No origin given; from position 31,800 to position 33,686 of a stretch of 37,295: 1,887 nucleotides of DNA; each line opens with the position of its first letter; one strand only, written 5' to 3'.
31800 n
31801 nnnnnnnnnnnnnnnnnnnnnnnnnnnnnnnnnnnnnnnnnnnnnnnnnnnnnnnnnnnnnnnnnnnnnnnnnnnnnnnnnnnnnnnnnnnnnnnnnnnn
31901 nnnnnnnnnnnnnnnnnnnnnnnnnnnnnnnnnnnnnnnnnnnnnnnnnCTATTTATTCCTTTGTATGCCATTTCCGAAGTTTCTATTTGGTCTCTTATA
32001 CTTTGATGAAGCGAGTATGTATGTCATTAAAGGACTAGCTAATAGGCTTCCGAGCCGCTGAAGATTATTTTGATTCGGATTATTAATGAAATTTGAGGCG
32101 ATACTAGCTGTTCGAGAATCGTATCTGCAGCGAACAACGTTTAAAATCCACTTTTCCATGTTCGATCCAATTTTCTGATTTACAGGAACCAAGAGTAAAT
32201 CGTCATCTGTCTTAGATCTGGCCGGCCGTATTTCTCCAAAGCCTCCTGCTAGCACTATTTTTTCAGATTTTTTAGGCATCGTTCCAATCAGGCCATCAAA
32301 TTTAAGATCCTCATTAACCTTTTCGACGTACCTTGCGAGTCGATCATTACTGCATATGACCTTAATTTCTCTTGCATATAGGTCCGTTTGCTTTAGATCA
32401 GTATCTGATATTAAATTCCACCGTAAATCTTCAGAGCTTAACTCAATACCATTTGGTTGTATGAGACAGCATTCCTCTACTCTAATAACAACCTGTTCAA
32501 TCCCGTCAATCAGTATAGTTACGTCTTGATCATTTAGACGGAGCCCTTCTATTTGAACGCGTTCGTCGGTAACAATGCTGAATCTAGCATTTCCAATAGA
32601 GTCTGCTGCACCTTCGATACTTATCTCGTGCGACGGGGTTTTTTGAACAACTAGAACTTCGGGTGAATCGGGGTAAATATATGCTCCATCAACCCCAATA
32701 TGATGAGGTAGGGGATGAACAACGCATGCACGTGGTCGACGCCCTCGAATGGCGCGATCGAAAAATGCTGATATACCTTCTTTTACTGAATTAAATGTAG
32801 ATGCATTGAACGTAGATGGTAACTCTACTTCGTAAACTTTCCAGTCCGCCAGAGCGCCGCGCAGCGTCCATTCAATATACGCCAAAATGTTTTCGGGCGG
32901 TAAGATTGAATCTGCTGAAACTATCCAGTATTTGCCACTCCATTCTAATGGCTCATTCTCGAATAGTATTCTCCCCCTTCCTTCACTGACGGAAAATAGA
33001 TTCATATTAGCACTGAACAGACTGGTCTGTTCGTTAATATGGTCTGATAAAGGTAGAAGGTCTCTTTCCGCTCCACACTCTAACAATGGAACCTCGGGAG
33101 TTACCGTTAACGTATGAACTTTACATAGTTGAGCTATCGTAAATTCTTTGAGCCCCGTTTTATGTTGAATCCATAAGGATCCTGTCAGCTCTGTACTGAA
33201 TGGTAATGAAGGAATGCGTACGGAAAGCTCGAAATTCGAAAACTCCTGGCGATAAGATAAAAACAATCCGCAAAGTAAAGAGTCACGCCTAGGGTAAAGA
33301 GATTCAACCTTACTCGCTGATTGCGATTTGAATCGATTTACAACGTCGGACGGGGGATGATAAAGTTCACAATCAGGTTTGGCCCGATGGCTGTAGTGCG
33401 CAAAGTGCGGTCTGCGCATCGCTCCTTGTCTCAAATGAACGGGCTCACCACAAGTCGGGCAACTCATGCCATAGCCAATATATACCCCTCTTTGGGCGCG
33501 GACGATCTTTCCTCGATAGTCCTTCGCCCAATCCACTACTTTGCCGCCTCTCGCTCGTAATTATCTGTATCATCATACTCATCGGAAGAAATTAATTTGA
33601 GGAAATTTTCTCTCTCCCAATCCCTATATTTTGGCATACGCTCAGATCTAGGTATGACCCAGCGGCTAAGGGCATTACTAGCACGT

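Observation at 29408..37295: Druantia-like operon with permuted order: helicase-DUF1998 first, then DUF4338, then two unknown proteins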

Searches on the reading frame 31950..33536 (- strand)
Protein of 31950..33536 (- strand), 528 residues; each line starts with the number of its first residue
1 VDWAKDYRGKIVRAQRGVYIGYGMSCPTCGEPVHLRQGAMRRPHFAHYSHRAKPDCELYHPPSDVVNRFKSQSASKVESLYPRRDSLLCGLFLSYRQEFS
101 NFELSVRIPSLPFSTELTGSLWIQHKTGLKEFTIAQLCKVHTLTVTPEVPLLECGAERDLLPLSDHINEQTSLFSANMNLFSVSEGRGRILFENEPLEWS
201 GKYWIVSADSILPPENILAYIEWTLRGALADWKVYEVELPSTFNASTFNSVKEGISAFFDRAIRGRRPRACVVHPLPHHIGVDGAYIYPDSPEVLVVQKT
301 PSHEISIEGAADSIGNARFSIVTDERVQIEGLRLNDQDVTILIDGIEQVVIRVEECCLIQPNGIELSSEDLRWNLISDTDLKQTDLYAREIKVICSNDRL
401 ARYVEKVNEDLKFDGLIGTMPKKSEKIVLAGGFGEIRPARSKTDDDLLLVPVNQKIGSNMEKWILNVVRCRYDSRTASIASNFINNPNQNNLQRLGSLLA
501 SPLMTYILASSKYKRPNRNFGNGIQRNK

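Call 5: search_protein_families(library=pfam, proteins=[window:31950-33536:-], max_evalue=0.1)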
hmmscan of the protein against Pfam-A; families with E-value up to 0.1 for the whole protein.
window:31950-33536:- (528 aa): 2 families
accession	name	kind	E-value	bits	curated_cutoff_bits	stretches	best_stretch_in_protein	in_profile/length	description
PF25164.1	CoiA_N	-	1e-09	38.2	26.3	1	26-51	20-45/50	Competence protein CoiA, N-terminal domain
PF25169.1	DUF7830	-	0.00068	19.9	27.5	1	24-57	35-66/72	Domain of unknown function (DUF7830)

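Call 6: search_protein_families(library=padloc, proteins=[window:31950-33536:-], max_evalue=0.1)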
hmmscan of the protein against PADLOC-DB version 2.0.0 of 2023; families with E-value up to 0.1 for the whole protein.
window:31950-33536:- (528 aa): 2 families
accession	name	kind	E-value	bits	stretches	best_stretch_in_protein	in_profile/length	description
PDLC00005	DruB1|DruB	-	1.8e-06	24.9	1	7-65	8-65/552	Unknown function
PDLC00004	DruB1|DruB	-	6.7e-05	20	1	2-70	2-70/504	Unknown function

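Call 32: search_protein_families(library=ncbifam, proteins=[window:31950-33536:-], max_evalue=0.1)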
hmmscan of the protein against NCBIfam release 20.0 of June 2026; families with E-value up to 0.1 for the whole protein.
window:31950-33536:- (528 aa): 0 families

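Call 42: find_homologous_proteins(query=window:31950-33536:-, max_evalue=0.00001)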
Query window:31950-33536:- (528 aa): 57 proteins with E <= 0.00001 among 8000 candidates.
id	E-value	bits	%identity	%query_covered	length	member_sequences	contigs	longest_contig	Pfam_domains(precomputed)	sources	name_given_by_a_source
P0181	0.0e+0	1219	100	100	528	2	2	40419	PF25164.2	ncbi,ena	-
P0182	0.0e+0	1089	89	100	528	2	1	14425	PF25164.2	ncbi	-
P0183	1.0e-202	692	59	96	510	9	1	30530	PF25164.2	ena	-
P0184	3.2e-195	668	55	100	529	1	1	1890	PF25164.2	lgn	-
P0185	1.4e-171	590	50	98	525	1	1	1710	PF25164.2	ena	-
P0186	1.3e-170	586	50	98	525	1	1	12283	PF25169.2,PF25164.2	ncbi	-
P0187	3.1e-170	585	50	100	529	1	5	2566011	PF25164.2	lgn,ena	-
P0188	2.5e-168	579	50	97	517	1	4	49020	PF25169.2,PF25164.2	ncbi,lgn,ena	-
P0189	2.8e-165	569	49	97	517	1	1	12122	PF25164.2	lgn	-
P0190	1.1e-163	564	50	98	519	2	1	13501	PF25164.2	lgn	-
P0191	2.1e-161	556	49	97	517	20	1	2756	PF25164.2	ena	-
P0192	9.8e-160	551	49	97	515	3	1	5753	PF25169.2,PF25164.2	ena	-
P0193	4.4e-159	548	48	97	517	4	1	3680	PF25164.2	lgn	-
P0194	8.0e-156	538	48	95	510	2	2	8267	PF25164.2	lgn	-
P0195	2.0e-155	536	47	96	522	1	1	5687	PF25164.2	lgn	-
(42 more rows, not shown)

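Call 48: search_solved_structures(query=A2, max_evalue=10)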
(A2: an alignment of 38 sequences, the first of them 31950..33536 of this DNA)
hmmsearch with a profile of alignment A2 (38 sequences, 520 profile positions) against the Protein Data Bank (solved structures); distinct sequences matched with E-value up to 10: 1.
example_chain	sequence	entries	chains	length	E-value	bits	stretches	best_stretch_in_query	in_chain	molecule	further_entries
1ee8_A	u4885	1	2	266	3.5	9.5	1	21-45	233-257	MUTM (FPG) PROTEIN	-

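Call 57: predict_structure(alignment_id=A2)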
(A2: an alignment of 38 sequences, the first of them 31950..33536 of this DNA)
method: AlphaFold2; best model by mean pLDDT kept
length: 528 residues; sequences in the alignment: 38
mean_pLDDT: 81.0   pTM: 0.57
mean pLDDT of the five models: 81.0, 80.9, 79.8, 79.6, 79.2
residues with pLDDT >= 90: 164; 70-90: 271; 50-70: 52; < 50: 41
segments of 3 or more residues with pLDDT < 50: 67-76, 440-454, 516-528
pLDDT, mean of each block of 10 residues (from residue 1): 75 69 76 77 80 70 56 44 78 86 92 80 87 89 91 88 86 91 88 91 96 93 94 95 85 94 90 89 89 92 89 89 92 88 90 70 78 75 82 86 85 89 85 66 40 55 79 83 88 84 81 54 40
secondary structure, 60 per line:
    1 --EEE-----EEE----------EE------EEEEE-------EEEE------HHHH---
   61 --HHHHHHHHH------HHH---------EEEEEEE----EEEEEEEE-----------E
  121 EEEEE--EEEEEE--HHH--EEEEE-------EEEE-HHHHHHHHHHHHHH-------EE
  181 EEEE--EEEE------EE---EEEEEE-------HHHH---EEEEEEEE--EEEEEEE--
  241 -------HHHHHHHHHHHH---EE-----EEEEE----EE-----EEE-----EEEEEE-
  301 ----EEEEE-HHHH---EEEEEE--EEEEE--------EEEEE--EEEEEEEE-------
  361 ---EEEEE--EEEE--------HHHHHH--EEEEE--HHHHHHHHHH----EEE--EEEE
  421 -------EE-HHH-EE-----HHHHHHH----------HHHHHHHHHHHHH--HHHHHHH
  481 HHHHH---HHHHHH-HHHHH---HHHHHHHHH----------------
elements in order: E3-5 E11-13 E32-36 E44-47 H54-57 H63-71 E90-96 E101-108 E120-125 E128-133 E141-145 E153-156 H158-171 E179-184 E187-190 E202-207 H215-218 E222-229 E232-238 H248-259 E270-274 E286-288 E294-299 E305-309 H311-314 E318-323 E326-330 E339-343 E346-353 E364-368 E371-374 H383-388 E391-395 H398-407 E412-414 E417-420 H442-448 H459-471 H474-485 H489-494 H496-500 H504-512

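Call 65: fold_search(model_id=the predicted structure, library=pdb)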
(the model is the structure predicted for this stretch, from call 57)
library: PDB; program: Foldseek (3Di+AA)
matches with E <= 10: 624; with E <= 0.001: 0
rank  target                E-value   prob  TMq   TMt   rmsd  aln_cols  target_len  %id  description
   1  4bfe_A                1.0e-02  0.28  0.10  0.23  20.8       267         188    9  Structure of the extracellular portion of mouse CD200RLa (released 2013-05-01)
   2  5ldy_B                1.3e-02  0.28  0.11  0.15  22.5       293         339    8  Structure of Yersinia pseudotuberculosis InvD (released 2017-06-14)
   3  5iry_A                2.3e-02  0.12  0.12  0.12  36.0       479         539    8  Crystal structure of human Desmocollin-1 ectodomain (released 2016-06-22)
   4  8t2i_N                2.4e-02  0.41  0.14  0.16  13.3       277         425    9  Negative stain EM assembly of MYC, JAZ, and NINJA complex (released 2023-06-28)
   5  2f8v_D                2.6e-02  0.33  0.12  0.26  23.4       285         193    9  Structure of full length telethonin in complex with the N-terminus of titin (released 2006-06-27)
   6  2f8v_C                2.9e-02  0.35  0.12  0.26  23.0       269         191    9  Structure of full length telethonin in complex with the N-terminus of titin (released 2006-06-27)
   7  5l5g_C                3.8e-02  0.28  0.12  0.07  22.6       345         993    6  Plexin A2 full extracellular region, domains 1 to 8 modeled, data to 10 angstrom (released 2016-07-06)
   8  4bfi_A                4.5e-02  0.16  0.10  0.23  20.9       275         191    9  Structure of the complex of the extracellular portions of mouse CD200R and mouse CD200 (released 2013-05-01)
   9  4m9p                  4.7e-02  0.21  0.14  0.20  16.4       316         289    8  Crystal structure of the human filamin A Ig-like domains 3-5 (released 2014-02-05)
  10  4p3w_B                5.3e-02  0.35  0.12  0.30  17.6       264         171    8  Crystal structure of the human filamin A Ig-like domains 20-21 in complex with migfilin peptide (released 2015-08-12)
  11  4p3w_A                5.9e-02  0.38  0.12  0.31  17.6       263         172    9  Crystal structure of the human filamin A Ig-like domains 20-21 in complex with migfilin peptide (released 2015-08-12)
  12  2yd6                  6.2e-02  0.33  0.13  0.27  12.6       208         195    6  Crystal structure of the N-terminal Ig1-2 module of Human Receptor Protein Tyrosine Phosphatase Delta (released 2011-04-13)
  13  1jmx_A                6.2e-02  0.16  0.14  0.15  21.1       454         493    7  crystal structure of a quinohemoprotein amine dehydrogenase from pseudomonas putida (released 2002-01-16)
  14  7ra7_H                6.6e-02  0.13  0.11  0.21  20.0       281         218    9  Crystal structure of rabbit anti-HIV Fab 11A (released 2022-07-06)
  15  4p3w_C                7.0e-02  0.35  0.12  0.30  17.7       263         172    8  Crystal structure of the human filamin A Ig-like domains 20-21 in complex with migfilin peptide (released 2015-08-12)
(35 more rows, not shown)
